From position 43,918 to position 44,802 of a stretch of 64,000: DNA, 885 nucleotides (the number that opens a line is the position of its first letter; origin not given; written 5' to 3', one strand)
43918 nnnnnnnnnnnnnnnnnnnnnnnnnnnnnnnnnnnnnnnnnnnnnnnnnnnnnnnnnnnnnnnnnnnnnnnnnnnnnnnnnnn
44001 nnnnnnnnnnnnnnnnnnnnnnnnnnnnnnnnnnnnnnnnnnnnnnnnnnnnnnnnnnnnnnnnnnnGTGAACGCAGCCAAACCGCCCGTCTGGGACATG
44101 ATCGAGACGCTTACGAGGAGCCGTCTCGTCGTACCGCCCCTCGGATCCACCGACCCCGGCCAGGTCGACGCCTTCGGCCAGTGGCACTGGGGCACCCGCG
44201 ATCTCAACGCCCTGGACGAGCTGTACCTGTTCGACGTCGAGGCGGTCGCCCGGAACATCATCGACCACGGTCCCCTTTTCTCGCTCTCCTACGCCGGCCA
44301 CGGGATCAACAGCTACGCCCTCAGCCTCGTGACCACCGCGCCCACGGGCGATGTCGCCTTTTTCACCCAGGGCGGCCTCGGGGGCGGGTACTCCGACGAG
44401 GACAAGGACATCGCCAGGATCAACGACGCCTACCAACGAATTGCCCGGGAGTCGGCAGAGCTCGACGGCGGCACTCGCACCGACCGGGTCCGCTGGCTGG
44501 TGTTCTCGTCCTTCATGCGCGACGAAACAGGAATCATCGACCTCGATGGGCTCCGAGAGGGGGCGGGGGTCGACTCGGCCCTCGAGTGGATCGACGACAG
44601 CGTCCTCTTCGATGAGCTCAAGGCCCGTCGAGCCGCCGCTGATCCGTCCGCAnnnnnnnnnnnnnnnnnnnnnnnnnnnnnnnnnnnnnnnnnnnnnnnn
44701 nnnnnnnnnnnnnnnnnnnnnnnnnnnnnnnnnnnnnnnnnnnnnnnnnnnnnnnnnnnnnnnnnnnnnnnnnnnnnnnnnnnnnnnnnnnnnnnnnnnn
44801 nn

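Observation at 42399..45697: Integrase-less 3.2-kb islet inserted into the 3' half of tRNA-Ile(GAT), bounded by a 60-bp direct repeat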

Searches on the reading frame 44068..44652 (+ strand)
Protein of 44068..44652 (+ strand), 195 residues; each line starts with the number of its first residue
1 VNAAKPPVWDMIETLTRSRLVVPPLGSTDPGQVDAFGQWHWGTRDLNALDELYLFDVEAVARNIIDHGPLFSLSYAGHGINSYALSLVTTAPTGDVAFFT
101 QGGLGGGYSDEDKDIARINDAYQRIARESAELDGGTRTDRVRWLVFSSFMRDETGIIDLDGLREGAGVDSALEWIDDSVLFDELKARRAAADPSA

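Call 95: find_homologous_proteins(query=window:44068-44652:+, max_evalue=0.001)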
Query window:44068-44652:+ (195 aa): 5 proteins with E <= 0.001 among 793 candidates.
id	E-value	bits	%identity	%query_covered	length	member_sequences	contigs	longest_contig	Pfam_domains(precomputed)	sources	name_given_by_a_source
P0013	2.3e-55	206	53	96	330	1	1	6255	PF22552.3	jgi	-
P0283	6.3e-32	129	44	91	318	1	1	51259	-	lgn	-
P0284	9.5e-11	60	33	90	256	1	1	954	-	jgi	jgi:hypothetical protein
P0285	7.7e-9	54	33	89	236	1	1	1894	-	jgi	jgi:hypothetical protein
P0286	8.2e-5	41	36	49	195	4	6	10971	-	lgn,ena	-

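Call 97: find_encoding_contigs(protein=P0283, flank=8000, max_places=2)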
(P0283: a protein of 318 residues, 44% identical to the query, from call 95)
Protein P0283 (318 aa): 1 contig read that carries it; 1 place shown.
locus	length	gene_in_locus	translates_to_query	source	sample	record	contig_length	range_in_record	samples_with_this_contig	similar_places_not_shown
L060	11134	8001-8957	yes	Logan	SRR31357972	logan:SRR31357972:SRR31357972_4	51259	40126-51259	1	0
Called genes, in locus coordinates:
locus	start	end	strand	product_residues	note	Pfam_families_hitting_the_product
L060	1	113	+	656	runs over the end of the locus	-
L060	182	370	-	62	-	-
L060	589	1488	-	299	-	-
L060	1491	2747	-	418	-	-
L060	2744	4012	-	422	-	PF12706:Lactamase_B_2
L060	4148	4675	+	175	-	-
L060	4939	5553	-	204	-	-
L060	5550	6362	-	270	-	PF22553:TY-Chap2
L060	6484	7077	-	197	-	PF00782:DSPc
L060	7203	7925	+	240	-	-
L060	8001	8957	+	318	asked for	-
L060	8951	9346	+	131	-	-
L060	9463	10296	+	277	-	-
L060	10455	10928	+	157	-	PF06941:NT5C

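Call 103: predict_structure(alignment_id=A6)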
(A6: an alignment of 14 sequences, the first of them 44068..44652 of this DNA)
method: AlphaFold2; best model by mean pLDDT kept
length: 195 residues; sequences in the alignment: 14
mean_pLDDT: 92.2   pTM: 0.90
mean pLDDT of the five models: 92.2, 92.1, 91.8, 91.7, 91.7
residues with pLDDT >= 90: 160; 70-90: 26; 50-70: 6; < 50: 3
segments of 3 or more residues with pLDDT < 50: none
pLDDT, mean of each block of 10 residues (from residue 1): 77 96 94 96 97 97 97 91 94 95 86 95 95 78 96 97 96 96 93 63
secondary structure, 60 per line:
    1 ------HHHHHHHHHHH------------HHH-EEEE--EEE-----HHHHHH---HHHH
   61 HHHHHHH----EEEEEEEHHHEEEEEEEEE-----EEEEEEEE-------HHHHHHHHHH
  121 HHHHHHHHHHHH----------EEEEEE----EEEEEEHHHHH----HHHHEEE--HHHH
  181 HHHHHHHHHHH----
elements in order: H7-17 E34-37 E40-42 H48-53 H57-67 E72-78 E82-90 E96-103 H111-132 E143-148 E153-158 H159-163 H168-171 E172-174 H177-191

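Call 105: fold_search(model_id=the predicted structure, library=pdb)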
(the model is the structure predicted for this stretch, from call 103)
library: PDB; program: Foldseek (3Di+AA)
matches with E <= 10: 819; with E <= 0.001: 0
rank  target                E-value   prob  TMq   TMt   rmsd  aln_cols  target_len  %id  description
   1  6g2d_B                8.2e-02  0.13  0.15  0.06  13.5       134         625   11  Citrate-induced acetyl-CoA carboxylase (ACC-Cit) filament at 5.4 A resolution (released 2018-06-13)
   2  8xl0_E                8.2e-02  0.08  0.15  0.03  14.1       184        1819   13  Citrate-induced filament of human acetyl-coenzyme A carboxylase 1 (ACC1-citrate) (released 2024-10-23)
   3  8xkz_C                8.2e-02  0.08  0.15  0.03  14.1       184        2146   13  Core region of the citrate-induced human acetyl-CoA carboxylase 1 filament (ACC1-citrate) (released 2024-10-23)
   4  4l4q_B                1.1e-01  0.10  0.14  0.09  19.6       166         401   11  Methionine Adenosyltransferase (released 2014-03-19)
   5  6g2d_C                1.7e-01  0.12  0.17  0.03  13.8       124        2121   13  Citrate-induced acetyl-CoA carboxylase (ACC-Cit) filament at 5.4 A resolution (released 2018-06-13)
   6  5io3                  2.0e-01  0.10  0.17  0.10   9.7       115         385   13  Crystal structure of the legionella pneumophila effector protein RavZ - I422 (released 2016-11-09)
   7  5cuk                  2.1e-01  0.30  0.22  0.39   9.5       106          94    8  Crystal structure of the PscP SS domain (released 2015-12-02)
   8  6s81_C                2.1e-01  0.06  0.15  0.08  19.8       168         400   10  Crystal structure of methionine adenosyltransferase from Pyrococcus furiosus (released 2020-02-05)
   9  4l4q_A                2.2e-01  0.06  0.14  0.09  19.6       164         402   10  Methionine Adenosyltransferase (released 2014-03-19)
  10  8uu4_w                2.5e-01  0.35  0.24  0.41   8.9        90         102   10  Cryo-EM structure of the Listeria innocua 70S ribosome in complex with HPF (structure I-A) (released 2024-02-28)
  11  7t34                  2.5e-01  0.08  0.16  0.14  15.6       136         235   15  Crystal structure of AtDHDPR1 from Arabidopsis thaliana (released 2022-12-14)
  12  8xl1_A                3.0e-01  0.11  0.17  0.04  13.7       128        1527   11  Core region of the human acetyl-CoA carboxylase 1 filament in complex with acetyl-CoA (ACC1-inact) (released 2024-10-23)
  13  5u5n_A                3.2e-01  0.09  0.13  0.09  17.3        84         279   12  The dimeric crystal structure of HTPA Reductase from Sellaginella moellendorffii (released 2017-12-06)
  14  7p8m_A                3.2e-01  0.02  0.14  0.09  20.2       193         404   10  Crystal structure of L147A/I351A variant of S-adenosylmethionine synthetase from Methanocaldococcus jannaschii in comp (released 2021-11-17)
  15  7fiv_B                3.4e-01  0.08  0.19  0.07  12.5       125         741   14  Crystal structure of the complex formed by Wolbachia cytoplasmic incompatibility factors CidA and CidBND1-ND2 from wPi (released 2022-04-06)
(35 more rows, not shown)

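Call 107: fold_search(model_id=the predicted structure, library=viral)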
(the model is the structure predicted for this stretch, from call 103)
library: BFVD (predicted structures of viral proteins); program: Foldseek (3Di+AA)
matches with E <= 10: 971; with E <= 0.001: 0
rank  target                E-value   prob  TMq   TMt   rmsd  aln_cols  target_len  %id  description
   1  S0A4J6                1.6e-02  0.66  0.23  0.30   7.2        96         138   10  (no name in the UniProt tables at hand)
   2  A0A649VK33            1.6e-02  0.30  0.19  0.14  17.0       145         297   18  ERF family ssDNA binding protein [Microbacterium phage Megan]
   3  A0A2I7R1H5            3.4e-02  0.38  0.27  0.30  10.5       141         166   10  (no name in the UniProt tables at hand)
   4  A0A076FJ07            3.4e-02  0.20  0.21  0.21  12.8       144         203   11  Uncharacterized protein [Penaeus monodon nudivirus]
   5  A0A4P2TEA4            3.9e-02  0.14  0.17  0.04  12.2       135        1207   15  Uncharacterized protein [Vibrio phage VP-1]
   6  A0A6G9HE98            4.4e-02  0.13  0.19  0.11  15.1       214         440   11  Dihydrofolate reductase [Panulirus argus virus 1]
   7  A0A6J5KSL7            4.4e-02  0.12  0.16  0.15  16.7       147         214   11  Essential recombination function protein [uncultured Caudovirales phage]
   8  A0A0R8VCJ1            5.0e-02  0.47  0.18  0.13   8.1        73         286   12  (no name in the UniProt tables at hand)
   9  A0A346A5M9            5.0e-02  0.38  0.20  0.35  13.8        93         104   18  (no name in the UniProt tables at hand)
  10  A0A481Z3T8            6.0e-02  0.30  0.17  0.09   8.9        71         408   17  Ribonuclease III [Pithovirus LCPAC102]
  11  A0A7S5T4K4            6.0e-02  0.16  0.17  0.06  13.9       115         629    9  (no name in the UniProt tables at hand)
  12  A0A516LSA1            6.4e-02  0.11  0.14  0.18   9.6       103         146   14  (no name in the UniProt tables at hand)
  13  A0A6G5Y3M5            6.4e-02  0.10  0.16  0.14  17.5       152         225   18  (no name in the UniProt tables at hand)
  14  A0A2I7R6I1            8.1e-02  0.41  0.21  0.36   9.0        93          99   16  (no name in the UniProt tables at hand)
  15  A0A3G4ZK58            8.7e-02  0.08  0.12  0.07  14.3       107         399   11  Uncharacterized protein [Terrestrivirus sp.]
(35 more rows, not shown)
